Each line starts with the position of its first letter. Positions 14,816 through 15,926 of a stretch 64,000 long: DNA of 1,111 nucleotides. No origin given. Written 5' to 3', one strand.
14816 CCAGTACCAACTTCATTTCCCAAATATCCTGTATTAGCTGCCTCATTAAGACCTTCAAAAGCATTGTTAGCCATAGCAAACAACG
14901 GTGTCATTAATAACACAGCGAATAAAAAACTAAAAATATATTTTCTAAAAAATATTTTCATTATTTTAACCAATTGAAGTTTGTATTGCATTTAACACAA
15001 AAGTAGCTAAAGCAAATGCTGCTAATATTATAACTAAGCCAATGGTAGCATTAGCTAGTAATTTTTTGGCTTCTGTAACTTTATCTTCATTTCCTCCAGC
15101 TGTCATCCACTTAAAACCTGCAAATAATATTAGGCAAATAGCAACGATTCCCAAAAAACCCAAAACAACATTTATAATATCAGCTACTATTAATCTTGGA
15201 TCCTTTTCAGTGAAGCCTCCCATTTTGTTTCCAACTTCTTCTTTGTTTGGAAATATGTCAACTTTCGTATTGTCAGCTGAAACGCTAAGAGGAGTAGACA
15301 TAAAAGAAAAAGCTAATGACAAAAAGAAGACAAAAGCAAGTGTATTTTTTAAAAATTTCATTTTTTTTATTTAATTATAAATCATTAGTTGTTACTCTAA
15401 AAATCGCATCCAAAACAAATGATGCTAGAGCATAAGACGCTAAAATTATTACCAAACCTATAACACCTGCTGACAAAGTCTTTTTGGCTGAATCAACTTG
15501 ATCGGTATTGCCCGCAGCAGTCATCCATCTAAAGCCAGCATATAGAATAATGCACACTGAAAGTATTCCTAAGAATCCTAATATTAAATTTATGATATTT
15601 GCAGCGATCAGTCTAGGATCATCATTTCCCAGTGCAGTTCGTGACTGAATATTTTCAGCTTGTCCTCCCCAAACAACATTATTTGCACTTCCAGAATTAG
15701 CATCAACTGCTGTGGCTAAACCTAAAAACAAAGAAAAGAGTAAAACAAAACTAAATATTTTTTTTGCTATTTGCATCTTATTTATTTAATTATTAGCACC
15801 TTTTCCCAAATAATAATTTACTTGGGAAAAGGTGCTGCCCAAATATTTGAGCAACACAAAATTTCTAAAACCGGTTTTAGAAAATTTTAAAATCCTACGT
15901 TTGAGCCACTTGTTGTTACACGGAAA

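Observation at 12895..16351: Tandem array of nine TrbC/VirB2-like pilin paralogues with no secretion machinery nearby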

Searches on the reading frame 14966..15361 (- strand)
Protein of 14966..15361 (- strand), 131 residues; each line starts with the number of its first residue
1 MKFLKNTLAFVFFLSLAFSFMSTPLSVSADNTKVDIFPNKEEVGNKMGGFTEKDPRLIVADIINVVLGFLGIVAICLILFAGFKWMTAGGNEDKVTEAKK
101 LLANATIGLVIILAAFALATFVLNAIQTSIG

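Call 3: search_protein_families(library=pfam, proteins=[window:14966-15361:-], max_evalue=1)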
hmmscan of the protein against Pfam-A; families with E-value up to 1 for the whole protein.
window:14966-15361:- (131 aa): 6 families
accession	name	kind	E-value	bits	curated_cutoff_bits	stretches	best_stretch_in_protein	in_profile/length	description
PF18895.5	T4SS_pilin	-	6.1e-09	36.3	26.6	1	61-122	11-71/71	Type IV secretion system pilin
PF05987.18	DUF898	-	0.0026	17.4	28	1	29-125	152-247/336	Bacterial protein of unknown function (DUF898)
PF04956.18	TrbC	-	0.0043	17.7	27.9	1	59-121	41-97/98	TrbC/VIRB2 pilin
PF16936.10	Holin_9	-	0.064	13.9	25.3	1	62-88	28-54/78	Putative holin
PF19747.4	DUF6234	-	0.3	11.9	27.5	1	70-120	17-71/129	Family of unknown function (DUF6234)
PF15879.10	MWFE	-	0.35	11.7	27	0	105-128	4-27/55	NADH-ubiquinone oxidoreductase MWFE subunit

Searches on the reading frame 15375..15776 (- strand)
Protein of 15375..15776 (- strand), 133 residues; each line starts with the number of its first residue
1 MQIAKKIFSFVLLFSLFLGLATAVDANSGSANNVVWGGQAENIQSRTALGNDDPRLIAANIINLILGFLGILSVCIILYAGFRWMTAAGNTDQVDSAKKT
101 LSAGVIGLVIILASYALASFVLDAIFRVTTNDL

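Call 3: search_protein_families(library=pfam, proteins=[window:15375-15776:-], max_evalue=1)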
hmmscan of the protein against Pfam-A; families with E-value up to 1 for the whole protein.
window:15375-15776:- (133 aa): 4 families
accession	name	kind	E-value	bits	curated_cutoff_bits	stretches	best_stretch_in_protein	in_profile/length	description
PF18895.5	T4SS_pilin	-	3.9e-08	33.7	26.6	1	56-121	7-71/71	Type IV secretion system pilin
PF16936.10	Holin_9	-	0.052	14.2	25.3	1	61-89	28-56/78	Putative holin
PF06024.17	Orf78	-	0.21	12.3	29.4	1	27-80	26-80/101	Orf78 (ac78)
PF04932.20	Wzy_C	-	0.56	10.4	31.7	1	65-128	19-69/149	O-Antigen ligase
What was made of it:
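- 15375..15776 (-): c2, type-A pilin-family gene (133 aa). PF18895 33.7 bits (call 3).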
